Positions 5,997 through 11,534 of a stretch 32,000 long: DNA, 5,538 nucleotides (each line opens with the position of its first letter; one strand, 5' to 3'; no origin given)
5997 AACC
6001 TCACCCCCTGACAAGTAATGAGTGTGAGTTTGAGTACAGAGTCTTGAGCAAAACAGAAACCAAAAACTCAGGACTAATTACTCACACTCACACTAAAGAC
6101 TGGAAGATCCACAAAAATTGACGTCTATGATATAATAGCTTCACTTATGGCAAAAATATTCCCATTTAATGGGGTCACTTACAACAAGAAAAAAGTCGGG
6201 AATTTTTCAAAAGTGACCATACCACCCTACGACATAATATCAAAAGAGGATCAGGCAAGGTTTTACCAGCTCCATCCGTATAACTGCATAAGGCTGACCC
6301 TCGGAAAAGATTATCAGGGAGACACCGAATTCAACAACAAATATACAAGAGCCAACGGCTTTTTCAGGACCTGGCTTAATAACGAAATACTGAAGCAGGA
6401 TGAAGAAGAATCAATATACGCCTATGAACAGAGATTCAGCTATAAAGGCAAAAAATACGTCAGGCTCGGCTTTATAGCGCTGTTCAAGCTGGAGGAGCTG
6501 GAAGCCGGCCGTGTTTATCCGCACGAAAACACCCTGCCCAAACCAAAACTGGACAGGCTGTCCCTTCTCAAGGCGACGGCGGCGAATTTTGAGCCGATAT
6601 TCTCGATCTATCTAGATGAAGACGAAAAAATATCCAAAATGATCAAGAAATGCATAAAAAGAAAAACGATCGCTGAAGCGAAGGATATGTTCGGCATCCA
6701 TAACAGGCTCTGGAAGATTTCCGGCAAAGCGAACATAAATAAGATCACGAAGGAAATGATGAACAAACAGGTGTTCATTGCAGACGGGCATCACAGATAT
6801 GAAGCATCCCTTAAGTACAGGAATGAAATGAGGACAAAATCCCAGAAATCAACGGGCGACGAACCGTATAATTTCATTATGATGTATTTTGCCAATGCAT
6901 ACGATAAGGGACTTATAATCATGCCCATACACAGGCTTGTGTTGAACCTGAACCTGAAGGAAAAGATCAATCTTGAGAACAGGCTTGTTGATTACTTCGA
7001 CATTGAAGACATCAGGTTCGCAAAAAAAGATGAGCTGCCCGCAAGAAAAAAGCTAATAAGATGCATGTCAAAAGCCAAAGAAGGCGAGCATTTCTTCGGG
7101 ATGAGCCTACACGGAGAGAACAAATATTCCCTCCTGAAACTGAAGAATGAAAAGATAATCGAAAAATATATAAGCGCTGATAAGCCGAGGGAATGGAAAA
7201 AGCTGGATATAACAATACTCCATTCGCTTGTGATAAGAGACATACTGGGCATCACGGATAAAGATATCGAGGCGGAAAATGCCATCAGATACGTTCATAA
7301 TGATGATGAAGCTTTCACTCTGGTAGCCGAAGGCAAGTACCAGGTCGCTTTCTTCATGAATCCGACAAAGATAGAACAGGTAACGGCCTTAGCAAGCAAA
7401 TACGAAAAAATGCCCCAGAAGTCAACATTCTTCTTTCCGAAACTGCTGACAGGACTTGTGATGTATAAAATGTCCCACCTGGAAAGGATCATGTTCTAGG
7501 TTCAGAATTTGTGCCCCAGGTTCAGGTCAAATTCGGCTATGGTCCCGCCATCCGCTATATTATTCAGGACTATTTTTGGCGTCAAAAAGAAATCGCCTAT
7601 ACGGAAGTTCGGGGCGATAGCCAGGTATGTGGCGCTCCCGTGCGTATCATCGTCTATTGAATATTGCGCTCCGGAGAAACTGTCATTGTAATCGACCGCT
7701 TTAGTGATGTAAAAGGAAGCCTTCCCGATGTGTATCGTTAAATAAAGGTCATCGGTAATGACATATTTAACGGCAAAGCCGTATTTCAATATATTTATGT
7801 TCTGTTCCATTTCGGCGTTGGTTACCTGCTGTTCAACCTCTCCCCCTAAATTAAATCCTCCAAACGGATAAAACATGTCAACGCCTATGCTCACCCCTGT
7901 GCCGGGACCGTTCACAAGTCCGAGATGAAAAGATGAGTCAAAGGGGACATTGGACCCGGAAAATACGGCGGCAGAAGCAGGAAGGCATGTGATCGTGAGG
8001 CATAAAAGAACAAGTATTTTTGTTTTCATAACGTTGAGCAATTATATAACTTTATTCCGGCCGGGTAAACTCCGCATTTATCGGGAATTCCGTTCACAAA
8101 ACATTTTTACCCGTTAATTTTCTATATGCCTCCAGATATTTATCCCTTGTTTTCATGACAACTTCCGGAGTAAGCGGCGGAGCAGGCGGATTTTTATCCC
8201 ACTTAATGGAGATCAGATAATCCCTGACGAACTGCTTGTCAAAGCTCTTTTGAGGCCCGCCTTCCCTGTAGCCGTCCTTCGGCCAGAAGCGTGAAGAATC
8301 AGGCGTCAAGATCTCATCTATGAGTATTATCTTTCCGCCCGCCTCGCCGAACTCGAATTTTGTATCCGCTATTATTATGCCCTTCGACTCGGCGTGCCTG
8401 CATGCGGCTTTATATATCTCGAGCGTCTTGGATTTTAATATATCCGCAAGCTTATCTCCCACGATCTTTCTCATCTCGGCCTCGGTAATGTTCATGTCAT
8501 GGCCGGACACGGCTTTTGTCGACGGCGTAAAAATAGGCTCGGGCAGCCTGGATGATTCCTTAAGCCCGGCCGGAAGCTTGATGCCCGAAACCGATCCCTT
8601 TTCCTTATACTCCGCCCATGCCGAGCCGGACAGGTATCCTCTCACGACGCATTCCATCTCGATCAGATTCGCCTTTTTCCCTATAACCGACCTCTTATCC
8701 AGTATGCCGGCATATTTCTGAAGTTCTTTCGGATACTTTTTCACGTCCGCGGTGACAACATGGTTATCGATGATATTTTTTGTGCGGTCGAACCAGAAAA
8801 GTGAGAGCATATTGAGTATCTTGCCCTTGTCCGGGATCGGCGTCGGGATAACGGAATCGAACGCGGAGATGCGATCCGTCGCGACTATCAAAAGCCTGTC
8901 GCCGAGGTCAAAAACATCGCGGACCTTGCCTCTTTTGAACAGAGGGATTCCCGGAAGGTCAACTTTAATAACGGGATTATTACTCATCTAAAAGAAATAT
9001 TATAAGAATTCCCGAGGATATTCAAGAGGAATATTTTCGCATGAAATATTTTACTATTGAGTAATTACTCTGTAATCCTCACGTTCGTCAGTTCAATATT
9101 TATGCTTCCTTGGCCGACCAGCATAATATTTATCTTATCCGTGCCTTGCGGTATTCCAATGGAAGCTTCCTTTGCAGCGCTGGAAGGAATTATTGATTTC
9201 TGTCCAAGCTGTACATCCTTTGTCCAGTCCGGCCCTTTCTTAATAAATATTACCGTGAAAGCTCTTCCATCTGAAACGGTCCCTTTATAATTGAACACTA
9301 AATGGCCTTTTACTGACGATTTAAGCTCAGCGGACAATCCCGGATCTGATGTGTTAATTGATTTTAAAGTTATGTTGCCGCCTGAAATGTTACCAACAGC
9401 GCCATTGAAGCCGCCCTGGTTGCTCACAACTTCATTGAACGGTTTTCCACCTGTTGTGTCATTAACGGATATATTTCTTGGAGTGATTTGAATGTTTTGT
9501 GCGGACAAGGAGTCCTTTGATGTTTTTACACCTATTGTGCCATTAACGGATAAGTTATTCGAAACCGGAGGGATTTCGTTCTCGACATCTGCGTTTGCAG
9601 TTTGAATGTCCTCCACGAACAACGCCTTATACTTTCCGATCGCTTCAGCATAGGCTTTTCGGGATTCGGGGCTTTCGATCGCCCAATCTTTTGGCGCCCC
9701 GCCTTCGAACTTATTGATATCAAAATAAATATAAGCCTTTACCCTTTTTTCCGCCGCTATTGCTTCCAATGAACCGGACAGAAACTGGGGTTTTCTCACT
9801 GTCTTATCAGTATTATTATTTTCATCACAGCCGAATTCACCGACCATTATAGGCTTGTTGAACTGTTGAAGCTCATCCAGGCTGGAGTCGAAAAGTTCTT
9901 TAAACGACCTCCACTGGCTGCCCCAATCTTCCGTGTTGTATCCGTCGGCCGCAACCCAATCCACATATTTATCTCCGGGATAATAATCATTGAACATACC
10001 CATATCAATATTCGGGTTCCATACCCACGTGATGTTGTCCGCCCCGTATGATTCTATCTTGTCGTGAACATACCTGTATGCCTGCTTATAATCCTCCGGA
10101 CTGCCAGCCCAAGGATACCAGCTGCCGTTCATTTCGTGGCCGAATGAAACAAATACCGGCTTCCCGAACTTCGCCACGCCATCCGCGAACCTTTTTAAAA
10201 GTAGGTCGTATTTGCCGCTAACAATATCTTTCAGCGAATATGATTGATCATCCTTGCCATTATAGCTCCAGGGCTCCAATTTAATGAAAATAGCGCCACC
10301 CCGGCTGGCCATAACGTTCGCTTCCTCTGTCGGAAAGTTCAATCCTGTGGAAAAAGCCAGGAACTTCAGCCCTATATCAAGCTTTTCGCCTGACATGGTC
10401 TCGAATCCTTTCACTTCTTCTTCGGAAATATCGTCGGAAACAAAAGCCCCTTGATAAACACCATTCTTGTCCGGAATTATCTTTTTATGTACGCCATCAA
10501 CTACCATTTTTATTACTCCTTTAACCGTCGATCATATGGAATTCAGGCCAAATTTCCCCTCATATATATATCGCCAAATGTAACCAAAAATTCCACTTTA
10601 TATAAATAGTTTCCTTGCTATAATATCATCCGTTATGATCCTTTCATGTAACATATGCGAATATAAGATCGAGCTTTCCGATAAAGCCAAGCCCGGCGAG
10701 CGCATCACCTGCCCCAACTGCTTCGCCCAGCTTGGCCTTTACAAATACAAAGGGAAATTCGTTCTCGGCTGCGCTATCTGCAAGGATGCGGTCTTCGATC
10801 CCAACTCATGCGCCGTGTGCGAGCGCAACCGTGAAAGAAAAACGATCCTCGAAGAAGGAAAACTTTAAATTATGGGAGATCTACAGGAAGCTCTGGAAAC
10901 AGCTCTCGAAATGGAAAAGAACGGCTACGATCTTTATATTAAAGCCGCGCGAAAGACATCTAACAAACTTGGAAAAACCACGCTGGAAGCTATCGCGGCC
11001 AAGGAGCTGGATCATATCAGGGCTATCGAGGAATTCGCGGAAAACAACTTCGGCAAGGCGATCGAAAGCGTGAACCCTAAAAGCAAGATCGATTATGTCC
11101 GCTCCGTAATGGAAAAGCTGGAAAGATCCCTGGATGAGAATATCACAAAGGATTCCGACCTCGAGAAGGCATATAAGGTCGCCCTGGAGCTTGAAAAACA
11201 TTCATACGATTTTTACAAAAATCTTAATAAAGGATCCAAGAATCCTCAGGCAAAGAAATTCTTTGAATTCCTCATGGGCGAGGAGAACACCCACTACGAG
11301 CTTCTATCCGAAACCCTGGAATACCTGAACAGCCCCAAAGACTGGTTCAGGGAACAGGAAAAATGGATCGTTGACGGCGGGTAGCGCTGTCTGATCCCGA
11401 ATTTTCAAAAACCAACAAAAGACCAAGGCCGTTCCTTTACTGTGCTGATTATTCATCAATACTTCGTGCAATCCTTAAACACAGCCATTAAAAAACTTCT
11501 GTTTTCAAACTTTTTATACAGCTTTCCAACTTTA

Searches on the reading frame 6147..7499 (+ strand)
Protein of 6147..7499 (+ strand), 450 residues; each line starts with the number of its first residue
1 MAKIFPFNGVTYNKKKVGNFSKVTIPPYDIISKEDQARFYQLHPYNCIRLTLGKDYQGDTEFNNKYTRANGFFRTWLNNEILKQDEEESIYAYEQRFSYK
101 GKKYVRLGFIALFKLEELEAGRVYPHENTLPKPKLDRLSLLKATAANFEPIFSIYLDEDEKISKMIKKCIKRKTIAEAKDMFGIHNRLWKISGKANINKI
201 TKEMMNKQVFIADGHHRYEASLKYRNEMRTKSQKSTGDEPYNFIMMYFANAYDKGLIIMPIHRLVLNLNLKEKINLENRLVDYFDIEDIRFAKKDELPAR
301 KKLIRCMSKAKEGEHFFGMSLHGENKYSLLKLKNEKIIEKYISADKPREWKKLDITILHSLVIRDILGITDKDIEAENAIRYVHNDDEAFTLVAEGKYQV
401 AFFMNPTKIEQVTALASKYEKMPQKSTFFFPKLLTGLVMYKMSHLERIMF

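Call 49: search_protein_families(library=pfam, proteins=[window:6147-7499:+], max_evalue=0.001)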
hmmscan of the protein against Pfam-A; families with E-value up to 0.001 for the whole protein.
window:6147-7499:+ (450 aa): 1 family
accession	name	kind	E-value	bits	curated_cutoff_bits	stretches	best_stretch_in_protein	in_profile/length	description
PF06245.16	DUF1015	-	1.4e-91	307.2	25.8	1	4-354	1-323/325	Protein of unknown function (DUF1015)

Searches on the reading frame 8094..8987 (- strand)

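Call 49: search_protein_families(library=pfam, proteins=[window:8094-8987:-], max_evalue=0.001)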
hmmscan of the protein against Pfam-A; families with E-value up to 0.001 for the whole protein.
window:8094-8987:- (297 aa): 1 family
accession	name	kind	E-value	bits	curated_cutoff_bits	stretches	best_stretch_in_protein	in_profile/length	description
PF01259.24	SAICAR_synt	-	1.7e-73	247.7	20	1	17-266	2-229/233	SAICAR synthetase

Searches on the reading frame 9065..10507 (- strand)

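Call 49: search_protein_families(library=pfam, proteins=[window:9065-10507:-], max_evalue=0.001)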
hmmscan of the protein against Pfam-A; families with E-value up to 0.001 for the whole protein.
window:9065-10507:- (480 aa): 2 families
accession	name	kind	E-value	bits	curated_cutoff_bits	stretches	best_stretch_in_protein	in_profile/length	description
PF02156.21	Glyco_hydro_26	-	6.3e-15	55.8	20.2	1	115-196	150-235/311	Glycosyl hydrolase family 26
PF11790.14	Glyco_hydro_cc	-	3.5e-05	23.9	21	1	206-265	151-212/237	Glycosyl hydrolase catalytic core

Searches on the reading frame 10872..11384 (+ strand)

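Call 49: search_protein_families(library=pfam, proteins=[window:10872-11384:+], max_evalue=0.001)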
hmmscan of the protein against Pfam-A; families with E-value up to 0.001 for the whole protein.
window:10872-11384:+ (170 aa): 3 families
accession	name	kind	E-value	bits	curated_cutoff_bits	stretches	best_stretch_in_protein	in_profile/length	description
PF02915.23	Rubrerythrin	-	3.1e-14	54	22.8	1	6-147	1-135/137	Rubrerythrin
PF13668.12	Ferritin_2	-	2.5e-05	24.9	24.7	0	5-53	85-133/138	Ferritin-like domain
PF09537.16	DUF2383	-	7.6e-05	23.3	30.8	0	6-63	4-61/111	Domain of unknown function (DUF2383)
